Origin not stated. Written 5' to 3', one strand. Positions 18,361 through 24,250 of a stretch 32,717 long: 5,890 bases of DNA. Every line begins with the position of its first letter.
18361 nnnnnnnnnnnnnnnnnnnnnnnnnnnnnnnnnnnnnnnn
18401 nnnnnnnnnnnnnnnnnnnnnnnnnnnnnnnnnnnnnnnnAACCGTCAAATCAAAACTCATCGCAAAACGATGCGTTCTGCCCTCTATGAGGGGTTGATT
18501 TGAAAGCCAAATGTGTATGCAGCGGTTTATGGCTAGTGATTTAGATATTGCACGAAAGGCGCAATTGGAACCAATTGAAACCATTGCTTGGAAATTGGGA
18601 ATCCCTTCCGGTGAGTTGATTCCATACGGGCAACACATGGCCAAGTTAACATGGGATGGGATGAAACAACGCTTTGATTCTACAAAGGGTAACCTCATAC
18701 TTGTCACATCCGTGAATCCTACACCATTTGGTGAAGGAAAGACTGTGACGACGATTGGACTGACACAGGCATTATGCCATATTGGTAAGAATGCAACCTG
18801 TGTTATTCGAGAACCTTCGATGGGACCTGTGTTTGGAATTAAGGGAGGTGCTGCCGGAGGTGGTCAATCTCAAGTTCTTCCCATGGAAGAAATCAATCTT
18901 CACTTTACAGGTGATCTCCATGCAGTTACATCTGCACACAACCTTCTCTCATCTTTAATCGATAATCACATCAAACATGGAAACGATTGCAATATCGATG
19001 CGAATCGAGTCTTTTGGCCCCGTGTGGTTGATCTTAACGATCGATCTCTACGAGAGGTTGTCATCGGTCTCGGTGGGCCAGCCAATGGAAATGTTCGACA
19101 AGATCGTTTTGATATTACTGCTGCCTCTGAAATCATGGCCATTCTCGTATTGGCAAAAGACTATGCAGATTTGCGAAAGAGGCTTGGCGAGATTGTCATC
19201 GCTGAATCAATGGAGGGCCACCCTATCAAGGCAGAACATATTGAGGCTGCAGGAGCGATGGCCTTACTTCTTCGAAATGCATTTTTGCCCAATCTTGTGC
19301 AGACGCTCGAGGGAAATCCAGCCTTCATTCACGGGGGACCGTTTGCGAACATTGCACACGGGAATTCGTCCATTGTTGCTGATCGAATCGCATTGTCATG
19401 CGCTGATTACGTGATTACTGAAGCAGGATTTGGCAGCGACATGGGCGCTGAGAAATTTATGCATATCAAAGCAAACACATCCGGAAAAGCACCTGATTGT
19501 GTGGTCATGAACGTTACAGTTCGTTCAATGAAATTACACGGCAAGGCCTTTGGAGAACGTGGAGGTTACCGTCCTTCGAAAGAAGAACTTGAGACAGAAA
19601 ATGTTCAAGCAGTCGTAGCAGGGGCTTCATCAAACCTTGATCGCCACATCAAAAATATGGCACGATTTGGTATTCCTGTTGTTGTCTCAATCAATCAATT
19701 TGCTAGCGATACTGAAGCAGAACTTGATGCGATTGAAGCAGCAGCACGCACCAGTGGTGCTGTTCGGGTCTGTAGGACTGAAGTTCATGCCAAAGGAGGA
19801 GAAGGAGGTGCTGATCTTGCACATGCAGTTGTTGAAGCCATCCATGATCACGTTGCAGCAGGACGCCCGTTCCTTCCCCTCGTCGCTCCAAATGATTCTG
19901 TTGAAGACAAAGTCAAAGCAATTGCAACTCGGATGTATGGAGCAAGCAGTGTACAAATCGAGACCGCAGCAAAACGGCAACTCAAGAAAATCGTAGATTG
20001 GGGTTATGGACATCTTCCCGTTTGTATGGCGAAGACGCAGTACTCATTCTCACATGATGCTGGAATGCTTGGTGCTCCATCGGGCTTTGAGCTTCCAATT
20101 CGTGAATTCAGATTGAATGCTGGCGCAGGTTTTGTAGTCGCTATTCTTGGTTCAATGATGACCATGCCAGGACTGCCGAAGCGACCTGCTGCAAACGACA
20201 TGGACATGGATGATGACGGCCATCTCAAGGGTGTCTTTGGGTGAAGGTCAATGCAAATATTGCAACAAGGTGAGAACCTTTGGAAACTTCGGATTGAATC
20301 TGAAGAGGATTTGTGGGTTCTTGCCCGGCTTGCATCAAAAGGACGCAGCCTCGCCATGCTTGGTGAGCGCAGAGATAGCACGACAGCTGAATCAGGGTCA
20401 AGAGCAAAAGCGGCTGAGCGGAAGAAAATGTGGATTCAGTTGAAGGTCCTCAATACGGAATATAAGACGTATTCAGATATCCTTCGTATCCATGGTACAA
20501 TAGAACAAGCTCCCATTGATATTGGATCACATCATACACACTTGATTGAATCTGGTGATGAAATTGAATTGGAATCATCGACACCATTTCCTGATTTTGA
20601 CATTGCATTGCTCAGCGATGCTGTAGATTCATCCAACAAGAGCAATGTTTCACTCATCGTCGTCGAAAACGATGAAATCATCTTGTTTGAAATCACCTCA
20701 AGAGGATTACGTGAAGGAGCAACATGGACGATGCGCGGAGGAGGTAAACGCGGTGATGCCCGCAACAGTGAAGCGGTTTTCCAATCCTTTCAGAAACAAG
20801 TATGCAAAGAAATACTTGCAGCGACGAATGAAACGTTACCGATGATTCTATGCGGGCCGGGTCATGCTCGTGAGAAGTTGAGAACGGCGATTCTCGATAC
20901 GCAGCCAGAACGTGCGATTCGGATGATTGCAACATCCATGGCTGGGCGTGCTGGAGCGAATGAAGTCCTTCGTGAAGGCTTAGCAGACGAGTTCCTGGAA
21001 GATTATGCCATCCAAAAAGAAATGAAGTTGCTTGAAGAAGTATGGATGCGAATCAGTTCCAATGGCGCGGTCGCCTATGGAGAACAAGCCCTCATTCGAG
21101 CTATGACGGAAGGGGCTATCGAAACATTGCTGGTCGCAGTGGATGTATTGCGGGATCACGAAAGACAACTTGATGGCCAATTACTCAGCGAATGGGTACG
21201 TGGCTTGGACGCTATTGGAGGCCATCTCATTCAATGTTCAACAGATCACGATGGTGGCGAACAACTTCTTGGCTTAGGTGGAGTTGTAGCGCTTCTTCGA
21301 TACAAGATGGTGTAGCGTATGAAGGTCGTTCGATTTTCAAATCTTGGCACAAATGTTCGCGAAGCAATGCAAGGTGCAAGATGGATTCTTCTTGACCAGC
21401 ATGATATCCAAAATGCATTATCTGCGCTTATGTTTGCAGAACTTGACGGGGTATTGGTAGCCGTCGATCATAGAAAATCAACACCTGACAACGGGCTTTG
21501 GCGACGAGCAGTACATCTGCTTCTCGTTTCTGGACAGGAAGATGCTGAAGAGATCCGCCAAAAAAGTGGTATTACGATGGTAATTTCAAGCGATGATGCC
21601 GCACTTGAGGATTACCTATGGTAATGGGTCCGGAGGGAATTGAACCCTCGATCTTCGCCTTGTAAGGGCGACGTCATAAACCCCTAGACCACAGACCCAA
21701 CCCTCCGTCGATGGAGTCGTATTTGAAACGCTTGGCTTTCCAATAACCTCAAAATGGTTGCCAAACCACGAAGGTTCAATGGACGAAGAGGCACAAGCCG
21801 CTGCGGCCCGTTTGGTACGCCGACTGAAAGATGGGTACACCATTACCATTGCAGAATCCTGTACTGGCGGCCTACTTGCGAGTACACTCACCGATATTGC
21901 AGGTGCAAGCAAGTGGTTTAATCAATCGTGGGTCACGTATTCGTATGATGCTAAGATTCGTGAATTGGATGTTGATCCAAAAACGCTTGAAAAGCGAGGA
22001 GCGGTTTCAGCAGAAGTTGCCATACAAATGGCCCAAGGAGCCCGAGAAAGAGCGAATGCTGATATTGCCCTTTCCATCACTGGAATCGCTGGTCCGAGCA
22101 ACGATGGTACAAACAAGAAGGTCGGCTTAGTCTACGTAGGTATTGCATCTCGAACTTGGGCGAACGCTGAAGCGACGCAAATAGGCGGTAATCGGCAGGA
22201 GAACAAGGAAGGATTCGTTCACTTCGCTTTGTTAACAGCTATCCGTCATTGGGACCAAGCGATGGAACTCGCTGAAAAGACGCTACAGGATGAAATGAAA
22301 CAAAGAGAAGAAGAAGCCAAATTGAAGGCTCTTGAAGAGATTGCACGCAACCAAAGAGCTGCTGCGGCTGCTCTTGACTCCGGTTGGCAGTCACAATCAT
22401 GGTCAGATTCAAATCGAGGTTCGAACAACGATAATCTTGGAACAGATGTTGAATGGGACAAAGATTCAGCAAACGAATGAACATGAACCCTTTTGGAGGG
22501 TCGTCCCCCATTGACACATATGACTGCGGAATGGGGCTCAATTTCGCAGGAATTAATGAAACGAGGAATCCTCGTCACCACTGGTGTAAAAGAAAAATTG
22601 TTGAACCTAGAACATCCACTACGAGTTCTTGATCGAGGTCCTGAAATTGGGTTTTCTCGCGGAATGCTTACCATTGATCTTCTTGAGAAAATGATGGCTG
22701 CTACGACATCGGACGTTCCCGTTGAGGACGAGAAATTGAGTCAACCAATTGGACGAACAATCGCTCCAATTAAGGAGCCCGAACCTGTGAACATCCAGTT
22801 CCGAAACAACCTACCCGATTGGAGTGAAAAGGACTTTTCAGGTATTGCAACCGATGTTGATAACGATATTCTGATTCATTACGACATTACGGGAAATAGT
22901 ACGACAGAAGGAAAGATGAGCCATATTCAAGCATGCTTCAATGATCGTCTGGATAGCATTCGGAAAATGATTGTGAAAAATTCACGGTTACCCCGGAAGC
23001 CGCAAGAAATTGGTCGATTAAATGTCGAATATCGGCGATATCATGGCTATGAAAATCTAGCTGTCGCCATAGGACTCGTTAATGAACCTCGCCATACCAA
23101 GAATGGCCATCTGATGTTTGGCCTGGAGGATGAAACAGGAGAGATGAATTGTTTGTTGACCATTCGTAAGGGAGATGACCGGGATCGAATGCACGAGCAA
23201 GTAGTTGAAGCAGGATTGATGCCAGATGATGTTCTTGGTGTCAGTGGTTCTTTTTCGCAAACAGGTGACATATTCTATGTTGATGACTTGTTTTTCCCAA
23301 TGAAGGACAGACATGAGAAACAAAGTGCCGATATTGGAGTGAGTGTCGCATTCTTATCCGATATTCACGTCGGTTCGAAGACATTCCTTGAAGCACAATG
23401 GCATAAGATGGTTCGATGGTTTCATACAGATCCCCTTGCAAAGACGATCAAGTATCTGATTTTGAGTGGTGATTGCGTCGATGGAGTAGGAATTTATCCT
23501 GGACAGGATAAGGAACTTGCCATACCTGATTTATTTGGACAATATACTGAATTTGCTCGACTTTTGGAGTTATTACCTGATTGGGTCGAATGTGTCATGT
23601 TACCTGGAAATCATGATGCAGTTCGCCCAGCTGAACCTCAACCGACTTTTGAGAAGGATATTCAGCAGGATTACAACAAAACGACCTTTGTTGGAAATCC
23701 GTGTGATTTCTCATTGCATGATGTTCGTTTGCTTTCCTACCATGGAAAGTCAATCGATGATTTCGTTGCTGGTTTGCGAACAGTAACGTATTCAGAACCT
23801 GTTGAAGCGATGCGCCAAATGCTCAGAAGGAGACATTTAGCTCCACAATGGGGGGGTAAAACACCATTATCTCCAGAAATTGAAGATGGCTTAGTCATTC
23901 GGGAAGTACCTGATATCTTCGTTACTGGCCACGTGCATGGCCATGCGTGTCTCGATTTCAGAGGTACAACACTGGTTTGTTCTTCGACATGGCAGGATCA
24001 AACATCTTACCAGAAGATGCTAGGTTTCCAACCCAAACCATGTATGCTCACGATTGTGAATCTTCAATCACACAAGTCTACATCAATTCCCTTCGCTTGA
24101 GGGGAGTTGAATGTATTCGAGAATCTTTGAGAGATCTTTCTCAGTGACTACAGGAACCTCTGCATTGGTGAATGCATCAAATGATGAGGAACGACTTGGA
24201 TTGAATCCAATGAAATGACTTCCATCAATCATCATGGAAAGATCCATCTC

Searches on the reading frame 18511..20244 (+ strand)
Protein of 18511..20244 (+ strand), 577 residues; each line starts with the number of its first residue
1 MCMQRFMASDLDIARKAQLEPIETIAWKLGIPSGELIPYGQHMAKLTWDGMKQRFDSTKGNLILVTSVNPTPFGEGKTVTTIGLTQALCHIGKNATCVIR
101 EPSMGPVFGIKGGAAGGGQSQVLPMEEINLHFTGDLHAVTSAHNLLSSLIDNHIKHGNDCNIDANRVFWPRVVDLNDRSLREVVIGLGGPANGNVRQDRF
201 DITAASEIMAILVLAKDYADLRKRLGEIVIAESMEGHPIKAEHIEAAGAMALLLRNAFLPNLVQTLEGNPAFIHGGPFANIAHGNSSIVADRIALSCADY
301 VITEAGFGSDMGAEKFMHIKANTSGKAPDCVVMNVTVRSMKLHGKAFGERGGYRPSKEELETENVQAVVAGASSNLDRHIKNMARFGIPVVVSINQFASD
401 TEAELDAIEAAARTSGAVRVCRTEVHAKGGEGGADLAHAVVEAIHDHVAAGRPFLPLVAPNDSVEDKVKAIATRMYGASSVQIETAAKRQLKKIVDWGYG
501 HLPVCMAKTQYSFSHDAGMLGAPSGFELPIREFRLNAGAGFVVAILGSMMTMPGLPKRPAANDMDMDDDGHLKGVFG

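Call 7: search_protein_families(library=pfam, proteins=[window:18511-20244:+], max_evalue=0.001)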
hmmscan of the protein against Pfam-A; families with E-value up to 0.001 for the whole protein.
window:18511-20244:+ (577 aa): 1 family
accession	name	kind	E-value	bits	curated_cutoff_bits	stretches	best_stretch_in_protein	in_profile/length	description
PF01268.25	FTHFS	-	2.8e-242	805.3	27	1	9-576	2-556/556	Formate--tetrahydrofolate ligase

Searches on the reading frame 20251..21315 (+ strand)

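Call 7: search_protein_families(library=pfam, proteins=[window:20251-21315:+], max_evalue=0.001)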
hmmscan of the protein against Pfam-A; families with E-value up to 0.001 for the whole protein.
window:20251-21315:+ (354 aa): 2 families
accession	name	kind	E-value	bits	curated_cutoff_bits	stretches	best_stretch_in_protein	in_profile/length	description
PF03463.20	eRF1_1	-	2.4e-16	60.3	23.8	1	5-124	10-122/123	eRF1 domain 1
PF03465.20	eRF1_3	-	1.1e-15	58.4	25.8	1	255-353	2-106/106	eRF1 domain 3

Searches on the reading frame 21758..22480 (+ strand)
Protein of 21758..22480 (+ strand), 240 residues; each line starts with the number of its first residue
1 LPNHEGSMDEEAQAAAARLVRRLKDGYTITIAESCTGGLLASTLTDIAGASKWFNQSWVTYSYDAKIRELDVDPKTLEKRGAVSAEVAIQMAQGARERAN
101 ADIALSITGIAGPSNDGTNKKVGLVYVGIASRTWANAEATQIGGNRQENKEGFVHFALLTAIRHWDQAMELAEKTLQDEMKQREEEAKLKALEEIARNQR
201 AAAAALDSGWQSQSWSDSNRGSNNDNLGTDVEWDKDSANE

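Call 8: search_protein_families(library=pfam, proteins=[window:21758-22480:+], max_evalue=0.001)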
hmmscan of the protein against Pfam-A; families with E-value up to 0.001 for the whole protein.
window:21758-22480:+ (240 aa): 1 family
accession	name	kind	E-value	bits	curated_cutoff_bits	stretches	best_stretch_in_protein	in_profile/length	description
PF02464.23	CinA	-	1.6e-50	171.2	23.5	1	15-160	4-150/155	Competence-damaged protein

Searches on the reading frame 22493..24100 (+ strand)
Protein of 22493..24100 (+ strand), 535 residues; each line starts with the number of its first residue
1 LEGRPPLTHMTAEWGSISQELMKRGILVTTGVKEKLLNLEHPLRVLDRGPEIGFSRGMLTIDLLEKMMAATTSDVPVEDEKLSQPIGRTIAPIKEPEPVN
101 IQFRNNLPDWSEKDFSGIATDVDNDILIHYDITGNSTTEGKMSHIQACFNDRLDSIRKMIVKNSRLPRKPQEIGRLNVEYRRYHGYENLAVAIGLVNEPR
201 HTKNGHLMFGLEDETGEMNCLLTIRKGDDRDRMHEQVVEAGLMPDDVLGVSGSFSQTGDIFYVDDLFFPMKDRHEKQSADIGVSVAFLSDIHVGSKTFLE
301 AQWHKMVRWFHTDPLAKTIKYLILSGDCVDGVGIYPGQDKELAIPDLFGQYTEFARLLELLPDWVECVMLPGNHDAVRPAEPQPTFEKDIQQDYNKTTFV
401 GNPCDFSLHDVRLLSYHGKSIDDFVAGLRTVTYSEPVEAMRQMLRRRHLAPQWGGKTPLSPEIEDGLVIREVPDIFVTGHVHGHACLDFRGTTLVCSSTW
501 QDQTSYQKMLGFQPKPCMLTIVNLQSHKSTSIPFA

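Call 8: search_protein_families(library=pfam, proteins=[window:22493-24100:+], max_evalue=0.001)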
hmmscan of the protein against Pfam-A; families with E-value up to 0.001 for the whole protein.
window:22493-24100:+ (535 aa): 2 families
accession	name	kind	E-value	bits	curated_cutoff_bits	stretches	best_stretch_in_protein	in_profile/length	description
PF04042.21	DNA_pol_E_B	-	3.1e-14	53.3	29.1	1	285-480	1-203/210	DNA polymerase alpha/epsilon subunit B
PF00149.33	Metallophos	-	1.2e-11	45.8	21.5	1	284-483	2-190/191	Calcineurin-like phosphoesterase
